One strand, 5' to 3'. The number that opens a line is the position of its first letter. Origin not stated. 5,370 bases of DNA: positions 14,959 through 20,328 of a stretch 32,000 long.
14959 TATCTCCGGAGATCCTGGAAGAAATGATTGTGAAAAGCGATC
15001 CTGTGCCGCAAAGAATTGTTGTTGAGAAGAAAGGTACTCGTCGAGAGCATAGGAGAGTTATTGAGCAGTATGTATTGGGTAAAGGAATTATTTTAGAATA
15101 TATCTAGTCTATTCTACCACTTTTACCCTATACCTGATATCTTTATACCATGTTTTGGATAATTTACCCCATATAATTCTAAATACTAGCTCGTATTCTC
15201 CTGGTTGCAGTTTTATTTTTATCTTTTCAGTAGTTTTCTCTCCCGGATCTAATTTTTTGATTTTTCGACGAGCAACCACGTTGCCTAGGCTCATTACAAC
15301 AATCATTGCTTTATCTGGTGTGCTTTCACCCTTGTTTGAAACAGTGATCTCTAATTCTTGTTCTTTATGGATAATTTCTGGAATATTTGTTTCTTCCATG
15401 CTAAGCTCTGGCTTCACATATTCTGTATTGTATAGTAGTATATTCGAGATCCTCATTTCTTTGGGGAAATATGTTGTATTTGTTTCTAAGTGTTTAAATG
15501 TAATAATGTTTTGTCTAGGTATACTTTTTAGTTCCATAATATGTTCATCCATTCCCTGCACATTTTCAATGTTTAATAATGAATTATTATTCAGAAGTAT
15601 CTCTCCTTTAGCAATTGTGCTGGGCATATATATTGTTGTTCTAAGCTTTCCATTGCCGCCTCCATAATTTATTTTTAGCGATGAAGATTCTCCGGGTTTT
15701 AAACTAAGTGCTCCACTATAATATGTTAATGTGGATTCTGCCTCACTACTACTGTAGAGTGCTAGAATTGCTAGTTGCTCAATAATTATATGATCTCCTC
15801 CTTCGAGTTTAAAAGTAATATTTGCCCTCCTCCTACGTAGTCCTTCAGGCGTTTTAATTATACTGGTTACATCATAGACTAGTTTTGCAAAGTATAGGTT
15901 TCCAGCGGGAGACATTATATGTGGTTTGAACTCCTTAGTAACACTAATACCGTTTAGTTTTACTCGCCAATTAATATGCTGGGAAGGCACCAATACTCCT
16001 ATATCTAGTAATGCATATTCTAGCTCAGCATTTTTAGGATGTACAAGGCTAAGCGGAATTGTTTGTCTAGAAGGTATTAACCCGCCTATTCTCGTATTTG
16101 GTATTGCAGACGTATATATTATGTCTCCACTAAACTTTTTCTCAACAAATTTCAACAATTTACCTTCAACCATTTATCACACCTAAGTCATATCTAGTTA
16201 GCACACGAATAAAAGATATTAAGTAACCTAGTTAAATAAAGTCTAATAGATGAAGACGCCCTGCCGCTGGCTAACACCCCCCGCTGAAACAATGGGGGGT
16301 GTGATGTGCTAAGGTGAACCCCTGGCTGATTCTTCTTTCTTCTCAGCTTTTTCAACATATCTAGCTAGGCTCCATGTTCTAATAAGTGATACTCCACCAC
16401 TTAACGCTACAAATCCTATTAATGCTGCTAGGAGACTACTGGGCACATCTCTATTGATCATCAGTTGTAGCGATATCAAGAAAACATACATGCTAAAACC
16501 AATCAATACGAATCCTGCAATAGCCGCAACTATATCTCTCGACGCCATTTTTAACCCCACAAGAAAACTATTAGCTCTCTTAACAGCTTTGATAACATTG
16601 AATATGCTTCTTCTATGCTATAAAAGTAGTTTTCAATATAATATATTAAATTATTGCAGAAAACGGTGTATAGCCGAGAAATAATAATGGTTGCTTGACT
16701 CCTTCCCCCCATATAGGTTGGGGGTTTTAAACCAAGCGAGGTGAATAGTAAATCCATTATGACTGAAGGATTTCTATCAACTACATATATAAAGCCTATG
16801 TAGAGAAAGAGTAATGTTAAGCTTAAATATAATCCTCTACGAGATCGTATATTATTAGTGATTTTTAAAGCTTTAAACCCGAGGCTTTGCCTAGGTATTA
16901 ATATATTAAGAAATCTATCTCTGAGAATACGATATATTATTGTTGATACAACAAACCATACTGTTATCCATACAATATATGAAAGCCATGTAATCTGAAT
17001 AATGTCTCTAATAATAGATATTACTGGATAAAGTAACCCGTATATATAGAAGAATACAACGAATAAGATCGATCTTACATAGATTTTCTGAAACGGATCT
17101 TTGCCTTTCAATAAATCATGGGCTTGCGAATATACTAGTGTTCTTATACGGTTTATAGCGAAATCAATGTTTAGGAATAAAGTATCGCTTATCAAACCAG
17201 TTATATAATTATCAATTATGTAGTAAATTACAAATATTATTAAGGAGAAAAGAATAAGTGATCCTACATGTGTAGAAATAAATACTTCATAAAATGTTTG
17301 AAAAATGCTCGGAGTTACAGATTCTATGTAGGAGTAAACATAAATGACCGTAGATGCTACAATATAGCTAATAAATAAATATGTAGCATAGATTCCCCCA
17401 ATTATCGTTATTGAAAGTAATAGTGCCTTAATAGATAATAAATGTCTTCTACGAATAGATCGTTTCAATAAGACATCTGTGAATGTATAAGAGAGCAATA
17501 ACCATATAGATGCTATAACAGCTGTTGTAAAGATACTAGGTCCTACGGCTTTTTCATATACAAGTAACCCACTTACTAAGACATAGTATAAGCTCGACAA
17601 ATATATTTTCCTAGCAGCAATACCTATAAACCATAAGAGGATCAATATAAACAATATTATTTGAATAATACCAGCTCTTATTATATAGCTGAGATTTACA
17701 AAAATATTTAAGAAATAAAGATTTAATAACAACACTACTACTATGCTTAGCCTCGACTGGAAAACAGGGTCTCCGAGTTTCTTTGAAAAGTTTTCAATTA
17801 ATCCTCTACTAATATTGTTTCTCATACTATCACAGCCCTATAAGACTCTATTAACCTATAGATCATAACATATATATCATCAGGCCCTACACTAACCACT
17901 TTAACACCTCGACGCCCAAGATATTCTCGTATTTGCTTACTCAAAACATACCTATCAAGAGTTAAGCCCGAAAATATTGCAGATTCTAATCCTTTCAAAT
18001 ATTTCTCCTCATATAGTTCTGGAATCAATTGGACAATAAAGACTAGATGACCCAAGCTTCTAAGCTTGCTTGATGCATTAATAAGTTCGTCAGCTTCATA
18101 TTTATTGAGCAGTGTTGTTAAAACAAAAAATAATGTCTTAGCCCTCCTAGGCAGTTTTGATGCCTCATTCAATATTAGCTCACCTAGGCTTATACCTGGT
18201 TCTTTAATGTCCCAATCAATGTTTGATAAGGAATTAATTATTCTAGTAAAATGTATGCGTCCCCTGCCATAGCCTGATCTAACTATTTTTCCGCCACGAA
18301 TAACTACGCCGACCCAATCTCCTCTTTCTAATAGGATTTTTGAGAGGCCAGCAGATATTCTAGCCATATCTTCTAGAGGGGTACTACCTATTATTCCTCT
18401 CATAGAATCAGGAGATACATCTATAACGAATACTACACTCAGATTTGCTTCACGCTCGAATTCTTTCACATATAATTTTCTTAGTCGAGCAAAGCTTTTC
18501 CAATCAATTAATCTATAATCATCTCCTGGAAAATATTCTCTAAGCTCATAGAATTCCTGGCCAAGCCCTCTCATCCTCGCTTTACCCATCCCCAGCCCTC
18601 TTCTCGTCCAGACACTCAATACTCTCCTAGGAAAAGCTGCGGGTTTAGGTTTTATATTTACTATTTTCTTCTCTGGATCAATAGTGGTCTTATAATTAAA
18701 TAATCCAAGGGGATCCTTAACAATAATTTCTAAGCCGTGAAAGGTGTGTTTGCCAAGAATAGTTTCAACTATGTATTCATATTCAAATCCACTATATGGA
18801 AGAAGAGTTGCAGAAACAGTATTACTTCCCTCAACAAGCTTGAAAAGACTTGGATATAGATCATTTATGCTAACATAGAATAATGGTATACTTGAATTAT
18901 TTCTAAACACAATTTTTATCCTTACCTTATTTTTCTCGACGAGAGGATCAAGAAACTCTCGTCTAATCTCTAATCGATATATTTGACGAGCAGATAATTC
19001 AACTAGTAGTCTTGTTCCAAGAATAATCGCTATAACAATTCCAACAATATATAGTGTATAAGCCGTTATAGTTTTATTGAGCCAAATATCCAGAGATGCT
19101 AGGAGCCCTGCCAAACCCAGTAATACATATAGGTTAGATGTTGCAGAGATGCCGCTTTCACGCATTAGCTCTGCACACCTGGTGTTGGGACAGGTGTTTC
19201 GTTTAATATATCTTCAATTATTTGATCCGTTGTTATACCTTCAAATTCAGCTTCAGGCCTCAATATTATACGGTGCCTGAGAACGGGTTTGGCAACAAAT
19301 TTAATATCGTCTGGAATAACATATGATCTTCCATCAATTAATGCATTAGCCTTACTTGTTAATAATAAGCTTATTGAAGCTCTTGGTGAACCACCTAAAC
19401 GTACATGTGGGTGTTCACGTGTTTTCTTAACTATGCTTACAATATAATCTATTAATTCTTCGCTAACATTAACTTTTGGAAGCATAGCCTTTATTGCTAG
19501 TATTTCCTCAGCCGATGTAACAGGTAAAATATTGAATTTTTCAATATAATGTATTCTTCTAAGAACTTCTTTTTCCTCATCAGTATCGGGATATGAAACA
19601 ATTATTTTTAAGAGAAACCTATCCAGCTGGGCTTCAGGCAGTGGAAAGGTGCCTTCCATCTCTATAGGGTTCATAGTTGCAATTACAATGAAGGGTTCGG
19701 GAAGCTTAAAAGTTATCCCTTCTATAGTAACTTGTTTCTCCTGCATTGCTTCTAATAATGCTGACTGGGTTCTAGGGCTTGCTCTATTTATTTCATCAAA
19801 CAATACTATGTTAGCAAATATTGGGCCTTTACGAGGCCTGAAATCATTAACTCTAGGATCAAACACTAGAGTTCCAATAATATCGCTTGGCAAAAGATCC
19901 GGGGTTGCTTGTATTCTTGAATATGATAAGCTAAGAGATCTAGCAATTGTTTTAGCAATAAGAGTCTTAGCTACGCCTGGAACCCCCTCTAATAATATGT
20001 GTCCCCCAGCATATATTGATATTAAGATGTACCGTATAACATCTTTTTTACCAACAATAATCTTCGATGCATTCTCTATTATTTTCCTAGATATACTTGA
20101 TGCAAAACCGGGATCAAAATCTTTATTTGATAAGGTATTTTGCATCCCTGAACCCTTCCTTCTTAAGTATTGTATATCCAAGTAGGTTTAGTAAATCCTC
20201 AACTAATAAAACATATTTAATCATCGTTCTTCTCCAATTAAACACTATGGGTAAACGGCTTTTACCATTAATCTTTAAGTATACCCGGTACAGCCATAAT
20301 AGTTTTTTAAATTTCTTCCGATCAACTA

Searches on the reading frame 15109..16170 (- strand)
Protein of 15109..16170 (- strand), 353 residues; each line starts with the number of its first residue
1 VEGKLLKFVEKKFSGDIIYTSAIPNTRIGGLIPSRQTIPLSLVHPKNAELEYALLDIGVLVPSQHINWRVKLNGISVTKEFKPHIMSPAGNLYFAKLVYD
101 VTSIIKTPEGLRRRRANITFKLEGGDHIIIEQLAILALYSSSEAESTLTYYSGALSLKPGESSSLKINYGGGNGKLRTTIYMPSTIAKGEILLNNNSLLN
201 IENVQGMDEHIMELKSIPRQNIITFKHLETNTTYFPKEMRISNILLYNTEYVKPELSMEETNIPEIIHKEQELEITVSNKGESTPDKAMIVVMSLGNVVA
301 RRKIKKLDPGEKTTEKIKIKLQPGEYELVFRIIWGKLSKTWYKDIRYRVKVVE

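Call 59: search_protein_families(library=pfam, proteins=[window:15109-16170:-], max_evalue=0.001)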
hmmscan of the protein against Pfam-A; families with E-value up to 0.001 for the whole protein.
window:15109-16170:- (353 aa): 1 family
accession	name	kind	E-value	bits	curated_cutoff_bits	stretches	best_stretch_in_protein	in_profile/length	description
PF07705.17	CARDB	-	1e-05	26.1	22.7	1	267-328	17-79/101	CARDB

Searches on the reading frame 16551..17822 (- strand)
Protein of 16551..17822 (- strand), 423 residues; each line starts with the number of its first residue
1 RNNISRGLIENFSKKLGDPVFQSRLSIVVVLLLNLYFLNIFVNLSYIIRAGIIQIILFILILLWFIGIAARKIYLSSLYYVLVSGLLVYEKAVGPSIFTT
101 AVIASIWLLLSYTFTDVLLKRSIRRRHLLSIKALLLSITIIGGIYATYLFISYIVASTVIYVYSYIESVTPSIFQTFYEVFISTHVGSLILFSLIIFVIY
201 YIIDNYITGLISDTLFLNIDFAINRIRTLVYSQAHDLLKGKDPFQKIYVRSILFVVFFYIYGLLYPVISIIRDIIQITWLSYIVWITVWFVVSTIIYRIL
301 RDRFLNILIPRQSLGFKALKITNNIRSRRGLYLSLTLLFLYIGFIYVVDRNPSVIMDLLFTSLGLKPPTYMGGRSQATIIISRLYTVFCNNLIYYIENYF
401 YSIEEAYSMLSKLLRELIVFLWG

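Call 59: search_protein_families(library=pfam, proteins=[window:16551-17822:-], max_evalue=0.001)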
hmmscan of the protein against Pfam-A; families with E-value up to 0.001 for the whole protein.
window:16551-17822:- (423 aa): 1 family
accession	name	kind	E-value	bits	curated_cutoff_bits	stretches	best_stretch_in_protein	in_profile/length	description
PF12447.13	DUF3683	-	0.00075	20.1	27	0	313-359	22-68/114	Protein of unknown function (DUF3683)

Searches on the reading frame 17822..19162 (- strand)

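Call 59: search_protein_families(library=pfam, proteins=[window:17822-19162:-], max_evalue=0.001)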
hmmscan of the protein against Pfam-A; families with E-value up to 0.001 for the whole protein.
window:17822-19162:- (446 aa): 1 family
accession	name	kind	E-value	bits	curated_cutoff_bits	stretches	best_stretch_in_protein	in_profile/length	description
PF01882.25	DUF58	-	8.5e-20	71.3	23.4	1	206-364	1-157/216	Protein of unknown function DUF58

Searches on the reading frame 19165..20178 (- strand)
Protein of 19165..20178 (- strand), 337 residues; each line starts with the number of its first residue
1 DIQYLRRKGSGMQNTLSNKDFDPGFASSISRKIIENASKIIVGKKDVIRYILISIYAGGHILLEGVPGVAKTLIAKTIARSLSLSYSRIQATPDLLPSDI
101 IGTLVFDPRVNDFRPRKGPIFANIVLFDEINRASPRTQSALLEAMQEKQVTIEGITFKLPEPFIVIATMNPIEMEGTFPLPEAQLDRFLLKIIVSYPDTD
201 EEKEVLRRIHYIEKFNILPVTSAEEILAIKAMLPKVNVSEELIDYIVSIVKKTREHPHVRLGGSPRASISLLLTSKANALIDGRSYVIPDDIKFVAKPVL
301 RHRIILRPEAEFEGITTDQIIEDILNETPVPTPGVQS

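Call 59: search_protein_families(library=pfam, proteins=[window:19165-20178:-], max_evalue=0.001)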
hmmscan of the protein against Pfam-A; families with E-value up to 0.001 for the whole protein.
window:19165-20178:- (337 aa): 9 families
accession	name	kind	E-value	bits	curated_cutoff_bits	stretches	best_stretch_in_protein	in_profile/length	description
PF07726.17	AAA_3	-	3.1e-62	208.7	27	1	60-190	1-131/131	ATPase family associated with various cellular activities (AAA)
PF17863.7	AAA_lid_2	-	2e-25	88.7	22.7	1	252-324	2-74/74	AAA lid domain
PF07728.20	AAA_5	-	2.1e-15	57.4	22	1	60-188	1-139/139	AAA domain (dynein-related subfamily)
PF20030.5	bpMoxR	-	7e-13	48.6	27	1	31-214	4-186/205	MoxR domain in the MoxR-vWA-beta-propeller ternary systems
PF00004.35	AAA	-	9.5e-08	33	21.2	1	61-190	1-125/131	ATPase family associated with various cellular activities (AAA)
PF00493.29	MCM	-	1.3e-06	28.1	23.3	1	58-173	57-175/224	MCM P-loop domain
PF01078.27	Mg_chelatase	-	1.8e-06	28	20.3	0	41-80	5-44/207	Magnesium chelatase, subunit ChlI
PF05496.18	RuvB_N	-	0.00013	22.2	27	1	59-152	34-115/159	Holliday junction DNA helicase RuvB P-loop domain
PF00158.32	Sigma54_activat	-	0.00051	20.2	20.2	0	124-169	96-141/168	Sigma-54 interaction domain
